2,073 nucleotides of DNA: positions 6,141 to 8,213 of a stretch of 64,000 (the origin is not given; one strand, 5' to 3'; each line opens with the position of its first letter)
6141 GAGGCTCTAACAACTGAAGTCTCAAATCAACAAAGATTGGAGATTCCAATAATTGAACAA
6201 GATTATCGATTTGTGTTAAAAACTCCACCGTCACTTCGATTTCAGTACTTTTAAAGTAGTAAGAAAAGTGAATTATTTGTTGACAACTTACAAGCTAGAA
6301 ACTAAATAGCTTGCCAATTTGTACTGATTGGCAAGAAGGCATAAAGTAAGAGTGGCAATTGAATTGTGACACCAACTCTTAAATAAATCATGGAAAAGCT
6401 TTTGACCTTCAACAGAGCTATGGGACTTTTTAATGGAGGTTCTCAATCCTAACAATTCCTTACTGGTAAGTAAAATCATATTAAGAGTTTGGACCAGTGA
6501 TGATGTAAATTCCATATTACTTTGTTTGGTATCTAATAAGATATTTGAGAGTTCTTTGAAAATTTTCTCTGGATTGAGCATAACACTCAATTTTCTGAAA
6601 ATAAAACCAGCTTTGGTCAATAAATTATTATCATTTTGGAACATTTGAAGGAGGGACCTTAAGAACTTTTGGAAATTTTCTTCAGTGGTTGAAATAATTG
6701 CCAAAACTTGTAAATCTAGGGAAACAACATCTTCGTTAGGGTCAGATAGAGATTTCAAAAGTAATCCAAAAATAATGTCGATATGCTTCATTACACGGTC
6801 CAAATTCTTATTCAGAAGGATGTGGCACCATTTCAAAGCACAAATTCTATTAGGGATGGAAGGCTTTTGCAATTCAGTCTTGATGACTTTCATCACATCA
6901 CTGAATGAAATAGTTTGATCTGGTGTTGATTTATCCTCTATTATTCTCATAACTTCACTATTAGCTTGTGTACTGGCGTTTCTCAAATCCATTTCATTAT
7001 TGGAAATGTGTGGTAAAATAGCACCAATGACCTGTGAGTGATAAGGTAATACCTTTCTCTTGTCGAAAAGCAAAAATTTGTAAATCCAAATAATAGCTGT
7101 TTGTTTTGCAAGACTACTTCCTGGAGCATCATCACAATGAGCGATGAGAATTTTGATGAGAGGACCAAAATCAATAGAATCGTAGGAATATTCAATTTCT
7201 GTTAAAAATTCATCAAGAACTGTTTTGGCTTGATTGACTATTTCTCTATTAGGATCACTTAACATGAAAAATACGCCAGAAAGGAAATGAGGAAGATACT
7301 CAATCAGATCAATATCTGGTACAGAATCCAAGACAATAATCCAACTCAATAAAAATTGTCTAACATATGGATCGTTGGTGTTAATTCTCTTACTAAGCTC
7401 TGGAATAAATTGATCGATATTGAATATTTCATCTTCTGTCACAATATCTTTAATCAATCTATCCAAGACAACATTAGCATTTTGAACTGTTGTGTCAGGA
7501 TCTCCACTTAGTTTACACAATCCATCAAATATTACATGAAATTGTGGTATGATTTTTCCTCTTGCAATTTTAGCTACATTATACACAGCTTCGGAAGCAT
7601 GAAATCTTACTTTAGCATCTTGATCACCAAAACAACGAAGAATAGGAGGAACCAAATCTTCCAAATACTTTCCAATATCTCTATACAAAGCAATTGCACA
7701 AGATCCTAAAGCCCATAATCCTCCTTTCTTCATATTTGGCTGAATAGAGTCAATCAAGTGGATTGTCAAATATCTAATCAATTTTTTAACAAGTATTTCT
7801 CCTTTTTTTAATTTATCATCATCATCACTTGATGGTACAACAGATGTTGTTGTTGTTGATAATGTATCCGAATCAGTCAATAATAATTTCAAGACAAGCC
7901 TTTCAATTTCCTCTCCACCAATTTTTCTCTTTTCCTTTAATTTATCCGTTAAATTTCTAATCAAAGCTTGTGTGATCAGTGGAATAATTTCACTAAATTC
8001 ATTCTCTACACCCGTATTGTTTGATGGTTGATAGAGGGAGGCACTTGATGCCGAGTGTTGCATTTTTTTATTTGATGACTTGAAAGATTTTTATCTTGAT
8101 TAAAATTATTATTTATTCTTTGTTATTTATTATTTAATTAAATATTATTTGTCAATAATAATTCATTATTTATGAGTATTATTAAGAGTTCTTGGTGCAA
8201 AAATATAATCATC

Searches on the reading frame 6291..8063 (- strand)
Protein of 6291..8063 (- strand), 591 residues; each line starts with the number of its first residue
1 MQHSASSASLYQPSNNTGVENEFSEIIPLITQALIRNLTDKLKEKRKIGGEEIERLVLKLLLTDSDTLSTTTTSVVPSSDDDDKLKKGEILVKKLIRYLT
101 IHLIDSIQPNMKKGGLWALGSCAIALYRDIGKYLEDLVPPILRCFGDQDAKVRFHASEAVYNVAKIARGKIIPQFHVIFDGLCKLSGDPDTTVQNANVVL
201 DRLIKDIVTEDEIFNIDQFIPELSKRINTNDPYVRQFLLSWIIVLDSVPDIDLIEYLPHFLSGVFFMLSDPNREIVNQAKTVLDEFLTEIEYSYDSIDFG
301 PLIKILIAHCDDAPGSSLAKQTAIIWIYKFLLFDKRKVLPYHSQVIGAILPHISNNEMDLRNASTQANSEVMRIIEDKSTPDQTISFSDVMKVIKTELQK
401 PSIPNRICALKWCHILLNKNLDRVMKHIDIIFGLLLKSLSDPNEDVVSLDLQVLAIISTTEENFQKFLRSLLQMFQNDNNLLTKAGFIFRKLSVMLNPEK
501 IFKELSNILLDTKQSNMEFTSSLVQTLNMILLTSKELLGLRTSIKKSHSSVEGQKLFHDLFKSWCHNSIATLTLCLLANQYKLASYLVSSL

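Call 44: list_cluster_members(proteins=[window:6291-8063:-, window:9611-11608:-, window:12140-13870:+, window:29727-31400:-, window:34199-35140:-, window:39737-41083:+, window:41091-42716:-, window:47756-49129:+, window:49315-52356:-, window:52821-53948:+])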
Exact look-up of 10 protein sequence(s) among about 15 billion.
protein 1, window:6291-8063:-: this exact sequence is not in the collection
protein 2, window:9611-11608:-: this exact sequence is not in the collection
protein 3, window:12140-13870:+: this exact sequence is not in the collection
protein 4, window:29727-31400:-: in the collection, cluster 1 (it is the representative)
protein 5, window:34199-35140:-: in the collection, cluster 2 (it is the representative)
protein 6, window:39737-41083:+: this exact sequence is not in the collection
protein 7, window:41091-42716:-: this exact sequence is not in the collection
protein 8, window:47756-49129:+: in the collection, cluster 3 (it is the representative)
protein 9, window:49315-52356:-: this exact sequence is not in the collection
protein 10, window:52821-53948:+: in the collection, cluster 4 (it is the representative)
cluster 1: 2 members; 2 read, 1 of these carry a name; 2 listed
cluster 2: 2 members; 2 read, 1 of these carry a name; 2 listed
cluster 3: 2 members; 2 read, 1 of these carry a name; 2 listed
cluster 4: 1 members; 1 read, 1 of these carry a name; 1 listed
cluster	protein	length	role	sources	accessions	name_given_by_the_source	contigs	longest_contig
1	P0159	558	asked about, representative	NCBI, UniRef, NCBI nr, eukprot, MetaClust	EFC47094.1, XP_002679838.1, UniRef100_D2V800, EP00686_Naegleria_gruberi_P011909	predicted protein [Naegleria gruberi] | Predicted protein n=1 Tax=Naegleria gruberi TaxID=5762 RepID=D2V800_NAEGR | uncharacterized protein NAEGRDRAFT_64981 [Naegleria gruberi]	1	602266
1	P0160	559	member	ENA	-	-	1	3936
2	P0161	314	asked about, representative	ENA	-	-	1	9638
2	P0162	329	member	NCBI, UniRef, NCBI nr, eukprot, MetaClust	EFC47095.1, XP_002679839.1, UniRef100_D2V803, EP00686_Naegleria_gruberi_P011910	NAD dependent epimerase/dehydratase family protein [Naegleria gruberi] | UDP-glucuronic acid decarboxylase 1 n=1 Tax=Naegleria gruberi TaxID=5762 ... | XP_002679839.1 NAD dependent epimerase/dehydratase family protein [Naegleria gruberi ...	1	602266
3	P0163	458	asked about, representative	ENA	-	-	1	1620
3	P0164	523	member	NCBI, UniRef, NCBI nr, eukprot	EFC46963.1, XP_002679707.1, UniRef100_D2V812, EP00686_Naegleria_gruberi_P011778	predicted protein [Naegleria gruberi] | Acetyl-CoA hydrolase n=1 Tax=Naegleria gruberi TaxID=5762 RepID=D2V812_NAEGR | uncharacterized protein NAEGRDRAFT_38428 [Naegleria gruberi]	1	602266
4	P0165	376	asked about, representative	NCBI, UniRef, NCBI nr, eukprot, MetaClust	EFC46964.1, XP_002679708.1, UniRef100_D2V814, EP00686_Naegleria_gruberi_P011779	hypothetical protein NAEGRDRAFT_64992 [Naegleria gruberi] | F-box domain-containing protein n=1 Tax=Naegleria gruberi TaxID=5762 RepID=D2V814_NAEGR | uncharacterized protein NAEGRDRAFT_64992 [Naegleria gruberi]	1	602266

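Call 73: search_protein_families(library=pfam, proteins=[window:6291-8063:-], max_evalue=0.0001)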
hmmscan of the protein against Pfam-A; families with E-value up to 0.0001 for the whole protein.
window:6291-8063:- (591 aa): 9 families
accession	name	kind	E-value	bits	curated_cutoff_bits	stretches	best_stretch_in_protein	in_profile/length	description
PF12755.13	Vac14_Fab1_bd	-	3.8e-37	127.3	22.1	1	110-206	1-97/97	Vacuolar 14 Fab1-binding region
PF11916.13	Vac14_Fig4_bd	-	1.4e-32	113.1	25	1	481-590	4-110/179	Vacuolar protein 14 C-terminal Fig4p binding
PF12717.13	Cnd1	-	3.6e-12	47.1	26.4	0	216-289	19-88/162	non-SMC mitotic condensation complex subunit 1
PF13513.12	HEAT_EZ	-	4.4e-08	33.9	27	0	110-156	2-48/55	HEAT-like repeat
PF02985.28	HEAT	-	2.5e-07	30.7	23.5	0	137-166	1-30/31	HEAT repeat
PF25757.1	TPR_DNAAF5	-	2.5e-07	30.6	27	0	90-174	123-206/288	Dynein axonemal assembly factor 5-like, TPR repeats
PF24987.1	HEAT_EF3_N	-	2.9e-06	27.8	32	0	132-166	61-95/169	EF3 N-terminal HEAT repeat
PF24573.1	HEAT_DAAF5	-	2.3e-05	24.6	31.9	0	387-536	22-174/194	Dynein axonemal assembly factor 5, HEAT-repeat domain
PF14663.11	RasGEF_N_2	-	6.8e-05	23.6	27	0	434-484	9-62/108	Rapamycin-insensitive companion of mTOR RasGEF_N domain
